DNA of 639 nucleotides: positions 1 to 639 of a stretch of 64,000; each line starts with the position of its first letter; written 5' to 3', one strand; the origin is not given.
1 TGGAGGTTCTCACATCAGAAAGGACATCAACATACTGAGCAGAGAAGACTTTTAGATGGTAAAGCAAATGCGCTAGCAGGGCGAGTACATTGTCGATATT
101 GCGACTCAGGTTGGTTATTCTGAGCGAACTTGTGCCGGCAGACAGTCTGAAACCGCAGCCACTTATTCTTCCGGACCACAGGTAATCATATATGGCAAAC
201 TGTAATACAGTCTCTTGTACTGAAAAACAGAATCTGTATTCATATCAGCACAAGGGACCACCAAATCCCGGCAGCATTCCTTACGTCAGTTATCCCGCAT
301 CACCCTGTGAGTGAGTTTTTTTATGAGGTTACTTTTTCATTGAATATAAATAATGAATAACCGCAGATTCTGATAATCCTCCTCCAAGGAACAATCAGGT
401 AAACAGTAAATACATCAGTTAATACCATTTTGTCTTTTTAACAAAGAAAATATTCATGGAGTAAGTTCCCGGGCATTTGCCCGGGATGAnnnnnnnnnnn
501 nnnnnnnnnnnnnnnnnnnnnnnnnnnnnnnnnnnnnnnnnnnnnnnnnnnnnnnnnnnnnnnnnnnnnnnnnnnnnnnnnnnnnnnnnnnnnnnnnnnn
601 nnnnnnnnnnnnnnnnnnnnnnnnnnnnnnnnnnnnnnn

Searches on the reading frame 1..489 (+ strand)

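Call 38: search_protein_families(library=pfam, max_evalue=1, proteins=[L003:3602-4771:+, L004:2556-4052:+])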
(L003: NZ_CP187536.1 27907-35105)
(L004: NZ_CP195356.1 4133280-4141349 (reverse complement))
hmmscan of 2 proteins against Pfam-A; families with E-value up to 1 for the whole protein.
L003:3602-4771:+ (390 aa): 17 families
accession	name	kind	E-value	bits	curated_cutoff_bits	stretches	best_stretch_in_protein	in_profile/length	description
PF22483.2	Mu-transpos_C_2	-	8.2e-18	64.3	27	1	291-361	1-70/73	Mu transposase, C-terminal domain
PF00665.32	rve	-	8e-14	52.2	32.6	1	113-222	2-101/102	Integrase core domain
PF13683.12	rve_3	-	5.6e-05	23.3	26.5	1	218-263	8-52/67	Integrase core domain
PF13384.12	HTH_23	-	0.0002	21.5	24.6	1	12-39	12-39/50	Homeodomain-like domain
PF02796.21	HTH_7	-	0.0016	19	23.8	1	3-38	7-42/45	Helix-turn-helix domain of resolvase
PF13551.12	HTH_29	-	0.016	15.7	28.1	1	14-39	8-34/64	Winged helix-turn helix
PF08279.18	HTH_11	-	0.054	13.8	25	1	22-39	20-37/55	HTH domain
PF11427.14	HTH_Tnp_Tc3_1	-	0.058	13.7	21.1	1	9-41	12-44/50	Tc3 transposase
PF08281.18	Sigma70_r4_2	-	0.079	13.1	25.7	1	22-38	31-47/54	Sigma-70, region 4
PF07453.19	NUMOD1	-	0.14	12.9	22.8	0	20-38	19-37/37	NUMOD1 domain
PF00356.27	LacI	-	0.15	12.3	27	1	20-53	2-35/46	Bacterial regulatory proteins, lacI family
PF13542.12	HTH_Tnp_ISL3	-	0.16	11.9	27.4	1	21-39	30-48/51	Helix-turn-helix domain of transposase family ISL3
PF13518.12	HTH_28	-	0.18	12.4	25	1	10-39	6-34/52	Helix-turn-helix domain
PF17036.11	CBP_BcsS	-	0.18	11.9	24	0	95-130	45-80/207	Cellulose biosynthesis protein BcsS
PF00196.25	GerE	-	0.21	11.7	23.5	1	16-38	16-38/57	Bacterial regulatory proteins, luxR family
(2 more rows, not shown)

L004:2556-4052:+ (499 aa): 3 families
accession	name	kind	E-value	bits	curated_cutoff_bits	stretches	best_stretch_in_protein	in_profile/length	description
PF00884.28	Sulfatase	-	6.9e-37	127.8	25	1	193-446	2-292/301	Sulfatase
PF08019.17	EptA_B_N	-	7.7e-05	23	22.3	1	44-144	4-105/152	Phosphoethanolamine transferase EptA/EptB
PF13567.11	DUF4131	-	0.66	10.1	31.6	0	107-145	4-42/165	Domain of unknown function (DUF4131)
